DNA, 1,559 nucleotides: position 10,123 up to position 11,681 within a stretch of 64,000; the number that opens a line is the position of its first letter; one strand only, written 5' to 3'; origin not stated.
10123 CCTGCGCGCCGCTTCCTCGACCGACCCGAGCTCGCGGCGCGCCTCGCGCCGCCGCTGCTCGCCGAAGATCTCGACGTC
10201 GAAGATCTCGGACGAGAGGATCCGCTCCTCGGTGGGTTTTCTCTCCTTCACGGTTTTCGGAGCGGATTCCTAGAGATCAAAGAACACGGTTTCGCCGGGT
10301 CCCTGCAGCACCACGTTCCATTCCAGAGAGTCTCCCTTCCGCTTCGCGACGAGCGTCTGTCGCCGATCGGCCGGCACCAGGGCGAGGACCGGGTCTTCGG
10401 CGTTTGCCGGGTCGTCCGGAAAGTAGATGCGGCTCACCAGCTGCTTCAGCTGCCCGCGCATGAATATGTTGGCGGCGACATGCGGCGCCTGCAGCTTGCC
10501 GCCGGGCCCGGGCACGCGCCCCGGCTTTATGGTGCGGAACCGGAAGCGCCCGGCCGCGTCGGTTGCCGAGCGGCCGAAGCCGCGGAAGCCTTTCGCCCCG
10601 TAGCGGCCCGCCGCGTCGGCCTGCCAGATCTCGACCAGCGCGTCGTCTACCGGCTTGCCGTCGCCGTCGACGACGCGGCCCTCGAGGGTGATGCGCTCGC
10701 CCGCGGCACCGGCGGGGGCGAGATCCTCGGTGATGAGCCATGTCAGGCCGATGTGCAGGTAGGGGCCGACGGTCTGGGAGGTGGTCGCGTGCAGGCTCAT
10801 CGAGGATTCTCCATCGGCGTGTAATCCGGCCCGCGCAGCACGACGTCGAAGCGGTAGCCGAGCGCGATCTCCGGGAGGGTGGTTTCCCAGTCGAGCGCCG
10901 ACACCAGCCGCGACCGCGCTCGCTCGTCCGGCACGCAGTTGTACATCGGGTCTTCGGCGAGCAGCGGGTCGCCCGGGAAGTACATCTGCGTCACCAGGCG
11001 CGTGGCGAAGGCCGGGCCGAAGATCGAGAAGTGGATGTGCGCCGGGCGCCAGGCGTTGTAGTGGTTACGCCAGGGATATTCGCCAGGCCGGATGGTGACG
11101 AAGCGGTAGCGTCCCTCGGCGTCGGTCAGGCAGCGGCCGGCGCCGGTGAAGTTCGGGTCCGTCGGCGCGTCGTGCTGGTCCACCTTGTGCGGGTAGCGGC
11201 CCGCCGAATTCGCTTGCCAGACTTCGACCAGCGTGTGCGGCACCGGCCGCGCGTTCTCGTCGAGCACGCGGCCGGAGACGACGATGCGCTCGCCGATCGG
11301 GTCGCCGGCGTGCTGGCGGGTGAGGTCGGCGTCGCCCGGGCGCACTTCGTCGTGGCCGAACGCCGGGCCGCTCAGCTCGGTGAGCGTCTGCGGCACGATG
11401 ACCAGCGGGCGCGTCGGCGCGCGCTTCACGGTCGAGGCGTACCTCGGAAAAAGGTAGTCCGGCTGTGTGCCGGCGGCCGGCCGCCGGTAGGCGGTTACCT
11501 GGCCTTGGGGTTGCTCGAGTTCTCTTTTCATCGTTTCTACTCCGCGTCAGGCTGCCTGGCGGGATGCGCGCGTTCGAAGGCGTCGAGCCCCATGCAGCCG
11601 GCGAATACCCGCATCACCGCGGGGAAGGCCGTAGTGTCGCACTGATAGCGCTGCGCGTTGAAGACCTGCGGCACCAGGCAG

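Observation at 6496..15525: Nine-gene, translationally coupled operon embedding pcaHG among enzymes that do not belong to the beta-ketoadipate pathway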

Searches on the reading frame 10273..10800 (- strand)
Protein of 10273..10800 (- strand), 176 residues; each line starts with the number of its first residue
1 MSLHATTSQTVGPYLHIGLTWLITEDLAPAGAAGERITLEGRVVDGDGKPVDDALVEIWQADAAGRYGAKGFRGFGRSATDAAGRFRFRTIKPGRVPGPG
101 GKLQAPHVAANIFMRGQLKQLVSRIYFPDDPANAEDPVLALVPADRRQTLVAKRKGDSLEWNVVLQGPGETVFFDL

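Call 5: search_protein_families(library=pfam, proteins=[window:10273-10800:-])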
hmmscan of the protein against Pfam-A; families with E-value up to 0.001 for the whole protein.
window:10273-10800:- (176 aa): 2 families
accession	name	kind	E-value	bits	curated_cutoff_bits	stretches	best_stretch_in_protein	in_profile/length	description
PF00775.27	Dioxygenase_C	-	8.8e-20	71.4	27.3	1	33-154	26-161/182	Dioxygenase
PF13620.12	CarboxypepD_reg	-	8.6e-06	26.5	32.3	1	38-95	1-49/82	Carboxypeptidase regulatory-like domain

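Call 6: search_protein_families(library=ncbifam, proteins=[window:10273-10800:-])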
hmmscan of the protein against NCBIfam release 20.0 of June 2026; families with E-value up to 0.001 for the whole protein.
window:10273-10800:- (176 aa): 5 families
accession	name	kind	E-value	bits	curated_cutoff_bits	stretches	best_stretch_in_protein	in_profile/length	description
TIGR02423.1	protocat_alph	equivalog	2e-61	207.3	126.25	1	6-176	1-193/193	protocatechuate 3,4-dioxygenase subunit alpha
TIGR02422.1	protocat_beta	equivalog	7.2e-30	104.3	296.4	1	30-166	54-211/220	protocatechuate 3,4-dioxygenase subunit beta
TIGR02439.1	catechol_proteo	equivalog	9.9e-09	34.6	392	1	32-93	124-190/285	catechol 1,2-dioxygenase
TIGR02465.1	chlorocat_1_2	equivalog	7.3e-07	28.6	359.25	1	6-101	68-172/246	chlorocatechol 1,2-dioxygenase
TIGR02438.1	catachol_actin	equivalog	9.7e-07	28.2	404.4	1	31-101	127-206/281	catechol 1,2-dioxygenase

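Call 55: search_solved_structures(query=window:10273-10800:-, max_evalue=1e-20, show_alignments=2)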
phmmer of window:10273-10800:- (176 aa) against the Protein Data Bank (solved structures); distinct sequences matched with E-value up to 1e-20: 4.
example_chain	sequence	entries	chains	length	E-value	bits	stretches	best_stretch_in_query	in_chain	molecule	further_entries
1eo2_A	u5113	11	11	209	2.8e-36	128.4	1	3-176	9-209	PROTOCATECHUATE 3,4-DIOXYGENASE ALPHA CHAIN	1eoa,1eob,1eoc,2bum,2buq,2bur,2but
2bux_A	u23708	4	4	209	1.2e-35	126.3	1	3-176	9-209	PROTOCATECHUATE 3,4-DIOXYGENASE ALPHA CHAIN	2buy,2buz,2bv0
1eo9_A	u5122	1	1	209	1.7e-35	125.9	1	3-176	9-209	PROTOCATECHUATE 3,4-DIOXYGENASE ALPHA CHAIN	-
1ykk_A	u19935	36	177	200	9.1e-33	116.9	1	4-175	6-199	Protocatechuate 3,4-dioxygenase alpha chain | PROTOCATECHUATE 3,4-DIOXYGENASE (ALPHA CHAIN) | PROTOCATECHUATE 3,4-DIOXYGENASE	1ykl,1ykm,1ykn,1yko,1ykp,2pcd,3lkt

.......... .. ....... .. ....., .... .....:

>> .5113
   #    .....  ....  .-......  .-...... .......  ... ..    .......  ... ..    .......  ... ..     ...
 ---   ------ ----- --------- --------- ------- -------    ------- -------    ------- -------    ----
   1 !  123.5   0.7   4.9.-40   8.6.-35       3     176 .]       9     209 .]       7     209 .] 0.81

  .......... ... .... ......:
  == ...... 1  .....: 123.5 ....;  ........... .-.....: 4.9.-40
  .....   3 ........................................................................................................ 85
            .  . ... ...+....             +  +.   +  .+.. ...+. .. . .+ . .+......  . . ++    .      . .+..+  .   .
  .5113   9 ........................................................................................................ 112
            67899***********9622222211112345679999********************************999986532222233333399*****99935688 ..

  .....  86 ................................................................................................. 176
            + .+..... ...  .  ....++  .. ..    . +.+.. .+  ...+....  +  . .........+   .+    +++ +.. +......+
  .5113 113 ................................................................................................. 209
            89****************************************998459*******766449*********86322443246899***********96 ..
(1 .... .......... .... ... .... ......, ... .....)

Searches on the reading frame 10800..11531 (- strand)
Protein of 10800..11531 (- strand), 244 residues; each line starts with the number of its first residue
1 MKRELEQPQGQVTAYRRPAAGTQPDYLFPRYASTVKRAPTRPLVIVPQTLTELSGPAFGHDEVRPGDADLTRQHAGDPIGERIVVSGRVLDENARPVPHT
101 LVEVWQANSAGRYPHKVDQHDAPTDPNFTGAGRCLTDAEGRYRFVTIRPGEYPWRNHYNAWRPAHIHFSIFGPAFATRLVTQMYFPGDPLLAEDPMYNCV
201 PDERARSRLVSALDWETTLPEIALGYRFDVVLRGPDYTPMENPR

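Call 5: search_protein_families(library=pfam, proteins=[window:10800-11531:-])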
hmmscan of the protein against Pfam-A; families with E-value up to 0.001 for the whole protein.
window:10800-11531:- (244 aa): 3 families
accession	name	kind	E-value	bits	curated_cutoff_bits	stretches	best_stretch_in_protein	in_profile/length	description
PF00775.27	Dioxygenase_C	-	1.4e-55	188.1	27.3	1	54-234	2-182/182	Dioxygenase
PF12391.13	PCDO_beta_N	-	2.1e-12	46.9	24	1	15-49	1-34/34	Protocatechuate 3,4-dioxygenase beta subunit N terminal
PF13620.12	CarboxypepD_reg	-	6.7e-05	23.6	32.3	1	85-155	2-53/82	Carboxypeptidase regulatory-like domain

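Call 6: search_protein_families(library=ncbifam, proteins=[window:10800-11531:-])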
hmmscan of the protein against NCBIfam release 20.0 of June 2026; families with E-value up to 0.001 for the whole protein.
window:10800-11531:- (244 aa): 5 families
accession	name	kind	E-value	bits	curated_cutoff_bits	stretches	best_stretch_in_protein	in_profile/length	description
TIGR02422.1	protocat_beta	equivalog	8.9e-106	352.5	296.4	1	24-242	2-220/220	protocatechuate 3,4-dioxygenase subunit beta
TIGR02423.1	protocat_alph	equivalog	1.1e-30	107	126.25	1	77-239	34-189/193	protocatechuate 3,4-dioxygenase subunit alpha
TIGR02439.1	catechol_proteo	equivalog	1.3e-16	60.4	392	1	76-198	122-249/285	catechol 1,2-dioxygenase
TIGR02465.1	chlorocat_1_2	equivalog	1.9e-15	56.8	359.25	1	71-195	88-216/246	chlorocatechol 1,2-dioxygenase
TIGR02438.1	catachol_actin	equivalog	7.6e-13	48.2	404.4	1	77-194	127-249/281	catechol 1,2-dioxygenase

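Call 27: find_related_loci(query=window:10800-11531:-, collection=metagenome_contigs, flank=10000)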
Query window:10800-11531:- (244 aa) in metagenome_contigs; peptide patterns used: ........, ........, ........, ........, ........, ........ (x = any residue, [..] = any of these).
599 stretches matched a pattern (row limit reached: there are more); 505 encode a relative of the query (tblastn E <= 1e-3); the best 80 are kept; 80 distinct loci.
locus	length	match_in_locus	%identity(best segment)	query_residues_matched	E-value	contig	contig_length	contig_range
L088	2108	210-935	90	1-242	8e-159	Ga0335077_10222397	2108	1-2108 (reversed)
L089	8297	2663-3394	84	1-244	3e-140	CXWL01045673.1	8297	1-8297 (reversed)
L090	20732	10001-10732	82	1-244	1e-139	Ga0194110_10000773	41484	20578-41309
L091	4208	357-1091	80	1-243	2e-141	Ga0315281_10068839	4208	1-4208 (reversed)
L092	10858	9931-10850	83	1-244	2e-138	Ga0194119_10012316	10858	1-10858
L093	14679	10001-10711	84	6-242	1e-137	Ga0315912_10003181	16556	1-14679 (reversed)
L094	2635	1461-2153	86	12-242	7e-145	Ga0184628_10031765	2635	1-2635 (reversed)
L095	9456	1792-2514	82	4-244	6e-138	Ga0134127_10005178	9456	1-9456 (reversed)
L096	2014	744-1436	86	12-242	4e-146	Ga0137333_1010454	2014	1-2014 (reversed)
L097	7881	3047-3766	81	3-242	1e-136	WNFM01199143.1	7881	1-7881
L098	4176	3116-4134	83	3-241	2e-139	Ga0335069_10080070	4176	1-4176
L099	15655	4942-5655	83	4-241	3e-136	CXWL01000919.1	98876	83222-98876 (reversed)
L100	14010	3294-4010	82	3-241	3e-136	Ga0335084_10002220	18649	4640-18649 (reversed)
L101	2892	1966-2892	81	4-243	4e-142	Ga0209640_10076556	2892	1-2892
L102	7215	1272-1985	82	7-244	3e-136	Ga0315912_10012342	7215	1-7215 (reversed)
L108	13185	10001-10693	82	12-242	6e-135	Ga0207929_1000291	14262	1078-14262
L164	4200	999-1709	72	1-241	5e-124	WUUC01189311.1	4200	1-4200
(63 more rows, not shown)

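Call 47: search_protein_families(library=ncbifam, proteins=[L164:2278-3636:+, L108:11261-12994:+, L099:880-1653:+], max_evalue=1e-20)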
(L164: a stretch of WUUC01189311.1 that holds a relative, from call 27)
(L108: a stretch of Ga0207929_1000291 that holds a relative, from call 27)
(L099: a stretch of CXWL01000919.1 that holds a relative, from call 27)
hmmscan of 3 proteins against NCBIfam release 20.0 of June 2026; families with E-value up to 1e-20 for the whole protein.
L164:2278-3636:+ (453 aa): 7 families
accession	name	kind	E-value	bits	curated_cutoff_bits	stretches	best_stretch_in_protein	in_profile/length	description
NF006554.0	PRK09053.1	equivalog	1.6e-127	426.1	595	1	5-444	11-451/453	3-carboxy-cis,cis-muconate cycloisomerase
TIGR02426.1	protocat_pcaB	equivalog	2.4e-97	325.9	355.75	1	7-344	6-338/338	3-carboxy-cis,cis-muconate cycloisomerase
NF052556.1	NtrsucLyaStm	equivalog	2.6e-86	290.3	650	1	15-439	30-465/466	nitrosuccinate lyase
NF052536.2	CoM_syn_XcbD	exception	6.1e-75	252.6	600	1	30-438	37-443/443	3-sulfopropionylcysteine synthase XcbD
NF006500.1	PRK08937.2-4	subfamily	1.4e-72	244.9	626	1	28-439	35-444/448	adenylosuccinate lyase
NF004631.0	PRK05975.1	equivalog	8.1e-57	192.8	371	1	3-343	11-344/352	3-carboxy-cis,cis-muconate cycloisomerase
TIGR00928.1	purB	equivalog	2.8e-52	178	326.2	1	21-436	19-434/436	adenylosuccinate lyase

L108:11261-12994:+ (578 aa): 27 families (the best 25 are shown)
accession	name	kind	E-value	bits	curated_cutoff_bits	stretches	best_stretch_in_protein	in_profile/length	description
NF006203.0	PRK08327.1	equivalog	1.4e-194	647.9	456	1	7-577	6-570/571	thiamine pyrophosphate-requiring protein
NF005485.1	PRK07092.1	equivalog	1.1e-36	126.7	493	0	373-561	328-507/523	benzoylformate decarboxylase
NF004807.0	PRK06154.1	equivalog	2.9e-36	125.3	607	0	335-572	326-551/565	thiamine pyrophosphate-requiring protein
NF006122.0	PRK08266.1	subfamily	2.5e-35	122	571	1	12-561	6-513/543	hypothetical protein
NF006052.0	PRK08199.1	subfamily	3.2e-33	114.9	539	1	8-573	6-535/559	thiamine pyrophosphate protein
NF005760.0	PRK07586.1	equivalog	3.6e-31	108.7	363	0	363-560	305-502/514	acetolactate synthase large subunit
TIGR03457.1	sulphoacet_xsc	equivalog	2.6e-29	102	676.4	0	366-575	355-556/579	sulfoacetaldehyde acetyltransferase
TIGR00118.1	acolac_lg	equivalog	8.9e-29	100.4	538.35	1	15-560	6-522/557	biosynthetic-type acetolactate synthase large subunit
NF005713.0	PRK07525.1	subfamily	4.2e-27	94.8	620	0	407-576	405-563/592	sulfoacetaldehyde acetyltransferase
NF006581.0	PRK09107.1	equivalog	1.2e-26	93.3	974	1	12-560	13-541/595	acetolactate synthase 3 large subunit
NF005712.0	PRK07524.1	subfamily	1.2e-26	93.3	500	1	57-558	44-515/536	5-guanidino-2-oxopentanoate decarboxylase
NF058623.1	HdaclCoAlyACT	equivalog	2.1e-26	92.7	600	1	8-561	8-530/575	2-hydroxyacyl-CoA lyase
NF004710.0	PRK06048.1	equivalog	5.6e-25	87.8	976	1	14-560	12-525/561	acetolactate synthase large subunit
NF004919.0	PRK06276.1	equivalog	2.2e-24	85.7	866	1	17-560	8-526/582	acetolactate synthase large subunit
NF005936.0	PRK07979.1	equivalog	4e-24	84.9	1080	1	57-572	46-544/574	acetolactate synthase 3 large subunit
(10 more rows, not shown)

L099:880-1653:+ (258 aa): 44 families (the best 25 are shown)
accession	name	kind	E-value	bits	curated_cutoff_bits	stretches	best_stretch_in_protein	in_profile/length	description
NF006013.0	PRK08150.1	subfamily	1e-116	388.8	232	1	5-256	7-258/259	crotonase/enoyl-CoA hydratase family protein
NF051848.1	EnCoAHydtEchA19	equivalog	2.2e-46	158.5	400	1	8-256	4-257/258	enoyl-CoA hydratase EchA19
NF005864.0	PRK07799.1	equivalog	2e-40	138.7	316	1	7-256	11-265/266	crotonase/enoyl-CoA hydratase family protein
NF005803.0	PRK07658.1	equivalog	6.4e-40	137.2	313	1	5-255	3-255/257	enoyl-CoA hydratase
NF004840.0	PRK06190.1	equivalog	6.3e-39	134.1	253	1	5-236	5-238/260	enoyl-CoA hydratase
NF005126.0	PRK06563.1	subfamily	7.6e-39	133.6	261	1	4-255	7-261/263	crotonase/enoyl-CoA hydratase family protein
NF004475.0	PRK05809.1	subfamily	1e-37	130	394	1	1-256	1-259/260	short-chain-enoyl-CoA hydratase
NF005802.0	PRK07657.1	equivalog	1.9e-37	129.2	363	1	13-254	13-257/260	enoyl-CoA hydratase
NF004517.0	PRK05862.1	equivalog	1.5e-36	126.3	396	1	1-256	1-256/257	enoyl-CoA hydratase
NF006699.0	PRK09245.1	subfamily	2.5e-34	118.8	354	1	4-255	3-264/266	crotonase/enoyl-CoA hydratase family protein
NF004796.0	PRK06144.1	subfamily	3.1e-34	118.6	272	1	4-253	8-258/262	enoyl-CoA hydratase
NF006007.0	PRK08138.1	subfamily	1.4e-33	116.4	355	1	12-255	16-259/261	enoyl-CoA hydratase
NF006108.0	PRK08259.1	equivalog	1.8e-33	116.1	273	1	5-200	4-199/256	crotonase/enoyl-CoA hydratase family protein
NF046063.1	oxepin_alt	equivalog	1.3e-32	113.3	300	1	6-251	2-252/254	oxepin-CoA hydrolase, alternative type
NF004634.0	PRK05980.1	equivalog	3.4e-32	111.9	375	1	5-254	4-260/263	crotonase/enoyl-CoA hydratase family protein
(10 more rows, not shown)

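Call 54: search_solved_structures(query=window:10800-11531:-, max_evalue=1e-30, show_alignments=2)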
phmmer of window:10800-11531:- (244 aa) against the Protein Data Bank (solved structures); distinct sequences matched with E-value up to 1e-30: 10.
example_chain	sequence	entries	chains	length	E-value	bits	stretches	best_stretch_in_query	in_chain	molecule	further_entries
2pcd_M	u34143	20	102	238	5.8e-73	248.9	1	23-242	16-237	PROTOCATECHUATE 3,4-DIOXYGENASE (BETA CHAIN) | PROTOCATECHUATE 3,4-DIOXYGENASE | Protocatechuate 3,4-dioxygenase beta chain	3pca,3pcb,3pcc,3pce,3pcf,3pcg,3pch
1yko_B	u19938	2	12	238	2.9e-72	246.6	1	23-242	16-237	Protocatechuate 3,4-dioxygenase beta chain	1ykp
3lkt_M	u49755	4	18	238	2.9e-72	246.6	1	23-242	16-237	Protocatechuate 3,4-dioxygenase beta chain | PROTOCATECHUATE 3,4-DIOXYGENASE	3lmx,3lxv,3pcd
3mi1_M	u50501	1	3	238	4e-72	246.1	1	23-242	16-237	Protocatechuate 3,4-dioxygenase beta chain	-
1ykk_B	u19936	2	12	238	9.8e-72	244.8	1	23-242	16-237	Protocatechuate 3,4-dioxygenase beta chain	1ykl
1ykm_B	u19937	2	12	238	1e-71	244.8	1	23-242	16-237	Protocatechuate 3,4-dioxygenase beta chain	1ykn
3mfl_M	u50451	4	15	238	2e-71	243.8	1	23-242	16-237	Protocatechuate 3,4-dioxygenase beta chain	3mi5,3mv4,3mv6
3t63_M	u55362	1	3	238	7.1e-71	242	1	23-242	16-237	Protocatechuate 3,4-dioxygenase beta chain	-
1eo2_B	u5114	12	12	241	9.2e-62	212.2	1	19-242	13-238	PROTOCATECHUATE 3,4-DIOXYGENASE BETA CHAIN | PROTOCATECHUATE 3,4-DIOXYGENASE BETA CHAIN;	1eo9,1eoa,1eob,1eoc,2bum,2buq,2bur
2but_B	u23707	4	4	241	6.2e-61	209.4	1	19-242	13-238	PROTOCATECHUATE 3,4-DIOXYGENASE BETA CHAIN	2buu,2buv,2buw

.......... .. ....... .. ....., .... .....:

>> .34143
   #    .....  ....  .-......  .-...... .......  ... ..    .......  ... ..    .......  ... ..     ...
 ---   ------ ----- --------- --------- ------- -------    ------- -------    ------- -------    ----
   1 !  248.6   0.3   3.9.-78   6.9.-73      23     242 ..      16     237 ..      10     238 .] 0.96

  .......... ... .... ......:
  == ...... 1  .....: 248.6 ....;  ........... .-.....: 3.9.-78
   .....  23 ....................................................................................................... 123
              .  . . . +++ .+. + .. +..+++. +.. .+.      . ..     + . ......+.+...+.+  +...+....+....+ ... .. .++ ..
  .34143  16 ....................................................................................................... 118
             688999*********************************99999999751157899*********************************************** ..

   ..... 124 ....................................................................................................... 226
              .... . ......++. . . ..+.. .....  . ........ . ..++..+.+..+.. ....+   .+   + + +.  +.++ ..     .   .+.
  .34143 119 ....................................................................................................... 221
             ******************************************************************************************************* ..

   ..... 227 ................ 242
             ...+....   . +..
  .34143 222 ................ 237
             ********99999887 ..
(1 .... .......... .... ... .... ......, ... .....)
